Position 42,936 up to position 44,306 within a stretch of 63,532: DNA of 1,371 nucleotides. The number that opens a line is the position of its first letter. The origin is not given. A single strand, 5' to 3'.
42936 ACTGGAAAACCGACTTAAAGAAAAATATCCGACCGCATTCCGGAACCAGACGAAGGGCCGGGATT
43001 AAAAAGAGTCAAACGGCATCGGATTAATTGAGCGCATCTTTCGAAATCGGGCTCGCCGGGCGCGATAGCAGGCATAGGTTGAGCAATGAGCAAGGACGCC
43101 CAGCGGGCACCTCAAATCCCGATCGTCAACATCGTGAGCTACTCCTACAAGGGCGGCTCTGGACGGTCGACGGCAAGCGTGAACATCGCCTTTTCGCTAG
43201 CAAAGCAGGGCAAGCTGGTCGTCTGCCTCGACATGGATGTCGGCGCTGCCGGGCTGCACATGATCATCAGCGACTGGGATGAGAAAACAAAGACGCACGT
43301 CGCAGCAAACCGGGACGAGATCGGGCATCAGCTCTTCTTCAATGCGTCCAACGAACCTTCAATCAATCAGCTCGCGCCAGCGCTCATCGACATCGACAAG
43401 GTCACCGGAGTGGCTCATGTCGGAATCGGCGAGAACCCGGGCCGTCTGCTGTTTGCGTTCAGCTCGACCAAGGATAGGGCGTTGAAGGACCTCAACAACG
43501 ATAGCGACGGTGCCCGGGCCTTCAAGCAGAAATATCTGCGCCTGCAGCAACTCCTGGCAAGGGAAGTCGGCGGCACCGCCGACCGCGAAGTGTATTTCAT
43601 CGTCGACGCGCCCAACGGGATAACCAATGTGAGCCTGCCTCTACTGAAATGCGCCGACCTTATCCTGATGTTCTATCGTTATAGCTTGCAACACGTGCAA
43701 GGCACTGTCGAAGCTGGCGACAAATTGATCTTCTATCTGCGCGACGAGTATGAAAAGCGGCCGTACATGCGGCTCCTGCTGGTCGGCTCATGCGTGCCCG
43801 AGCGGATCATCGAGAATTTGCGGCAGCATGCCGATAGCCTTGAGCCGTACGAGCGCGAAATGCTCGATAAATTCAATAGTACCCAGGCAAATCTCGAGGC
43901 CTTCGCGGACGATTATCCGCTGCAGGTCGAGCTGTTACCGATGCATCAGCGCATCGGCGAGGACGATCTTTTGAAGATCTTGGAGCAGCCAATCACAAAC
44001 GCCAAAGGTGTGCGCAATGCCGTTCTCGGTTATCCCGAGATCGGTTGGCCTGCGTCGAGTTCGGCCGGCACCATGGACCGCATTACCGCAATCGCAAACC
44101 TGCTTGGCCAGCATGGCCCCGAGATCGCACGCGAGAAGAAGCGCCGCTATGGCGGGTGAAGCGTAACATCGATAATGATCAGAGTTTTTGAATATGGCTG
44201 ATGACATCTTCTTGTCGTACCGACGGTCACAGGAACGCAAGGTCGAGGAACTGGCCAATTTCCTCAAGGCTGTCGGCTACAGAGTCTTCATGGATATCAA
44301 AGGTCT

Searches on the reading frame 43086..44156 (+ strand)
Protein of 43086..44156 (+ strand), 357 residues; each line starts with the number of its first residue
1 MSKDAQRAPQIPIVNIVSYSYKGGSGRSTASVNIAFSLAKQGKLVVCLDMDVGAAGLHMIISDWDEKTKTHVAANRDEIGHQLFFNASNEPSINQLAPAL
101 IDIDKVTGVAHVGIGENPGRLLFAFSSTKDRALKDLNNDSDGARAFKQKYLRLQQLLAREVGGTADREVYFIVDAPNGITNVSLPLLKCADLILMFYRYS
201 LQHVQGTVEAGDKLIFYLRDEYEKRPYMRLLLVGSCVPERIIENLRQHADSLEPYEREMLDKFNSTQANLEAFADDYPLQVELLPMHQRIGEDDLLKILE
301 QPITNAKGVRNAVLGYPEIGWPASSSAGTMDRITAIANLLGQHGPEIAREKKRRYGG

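Call 4: search_protein_families(library=pfam, proteins=[window:43086-44156:+], max_evalue=1)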
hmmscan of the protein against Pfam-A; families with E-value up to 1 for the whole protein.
window:43086-44156:+ (357 aa): 8 families
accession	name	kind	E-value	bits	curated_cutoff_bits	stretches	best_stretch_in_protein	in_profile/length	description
PF01656.29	CbiA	-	2.5e-07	31.1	25.4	1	19-149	4-54/125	CobQ/CobB/MinD/ParA nucleotide binding domain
PF10609.15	ParA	-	3.2e-07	30.5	27.1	1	16-55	6-45/246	NUBPL iron-transfer P-loop NTPase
PF13614.12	AAA_31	-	3.3e-07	30.9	27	1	16-85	4-75/177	AAA domain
PF09140.17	MipZ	-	8.5e-06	25.7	20.7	1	16-63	3-50/262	ATPase MipZ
PF00142.24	Fer4_NifH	-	0.00087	19.3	25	1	21-77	7-63/271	4Fe-4S iron sulfur cluster binding proteins, NifH/frxC family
PF02374.21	ArsA_ATPase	-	0.027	14.1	24.3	1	16-51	3-38/305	Anion-transporting ATPase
PF21509.3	Ezh2-like__CXC_fung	-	0.22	11.9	27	1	59-77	10-28/48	Fungal polycomb repressive complex 2, Ezh2-like, preSET CXC domain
PF07015.17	VirC1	-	0.22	11.3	24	1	17-51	5-39/231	VirC1 protein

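Call 5: search_protein_families(library=padloc, proteins=[window:43086-44156:+], max_evalue=1)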
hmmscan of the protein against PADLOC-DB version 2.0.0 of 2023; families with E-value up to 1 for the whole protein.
window:43086-44156:+ (357 aa): 3 families
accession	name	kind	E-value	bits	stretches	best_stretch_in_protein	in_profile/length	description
PDLC04559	PDC-M28B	-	4.2e-13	47.2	1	12-67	127-182/438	-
PDLC04560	PDC-M28B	-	1.9e-05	22.2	1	16-197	17-194/327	-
PDLC03202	Helicase_II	-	0.029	10.7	1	61-105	204-249/621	Type II helicase domain protein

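Call 6: search_protein_families(library=ncbifam, proteins=[window:43086-44156:+], max_evalue=1)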
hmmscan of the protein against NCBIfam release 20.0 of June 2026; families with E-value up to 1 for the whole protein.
window:43086-44156:+ (357 aa): 22 families
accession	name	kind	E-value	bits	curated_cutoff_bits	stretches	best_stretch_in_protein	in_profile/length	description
NF047398.1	AAA_KGGVGR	domain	4.7e-16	59.7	90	1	16-208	5-183/190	KGGVGR-motif variant AAA ATPase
NF041546.1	ParA_partition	equivalog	5.3e-09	35.9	180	2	19-59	5-45/203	ParA family partition ATPase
TIGR01969.1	minD_arch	subfamily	1.3e-08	34.3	201.75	1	16-76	3-64/251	cell division ATPase MinD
TIGR01968.1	minD_bact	equivalog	1.9e-07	30.7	212.9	1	16-61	4-49/261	septum site-determining protein MinD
NF040564.1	SCO2523_fam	equivalog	2.1e-06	27.2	200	1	16-55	3-42/305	SCO2523 family variant P-loop protein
NF008079.0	PRK10818.1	equivalog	4.9e-06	26.1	508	1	16-61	5-50/270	septum site-determining protein MinD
NF008669.0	PRK11670.1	equivalog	2.3e-05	23.5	348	1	14-58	107-152/369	iron-sulfur cluster carrier protein ApbC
NF041136.1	MrpORP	equivalog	3.8e-05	23.1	450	1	16-56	8-48/365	iron-sulfur cluster carrier protein MrpORP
TIGR01007.1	eps_fam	subfamily_domain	0.00017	21.2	108.05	1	19-65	23-69/204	polysaccharide biosynthesis tyrosine autokinase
TIGR03453.1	partition_RepA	equivalog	0.00031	19.7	348.45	1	13-54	106-145/387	plasmid partitioning protein RepA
NF010443.0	PRK13869.1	subfamily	0.0014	17.5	446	1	17-55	125-163/405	plasmid-partitioning protein RepA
TIGR03371.1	cellulose_yhjQ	equivalog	0.0015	18.1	157.85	1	17-52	5-40/246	cellulose biosynthesis protein BcsQ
TIGR01281.1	DPOR_bchL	equivalog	0.0027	17.1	345.15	1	20-51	6-37/268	ferredoxin:protochlorophyllide reductase (ATP-dependent) iron-sulfur ATP-binding protein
NF009701.0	PRK13230.1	subfamily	0.012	14.7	350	1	21-52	8-39/291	nitrogenase reductase-like protein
TIGR01287.1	nifH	equivalog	0.036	13.4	394.35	1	21-75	7-61/275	nitrogenase iron protein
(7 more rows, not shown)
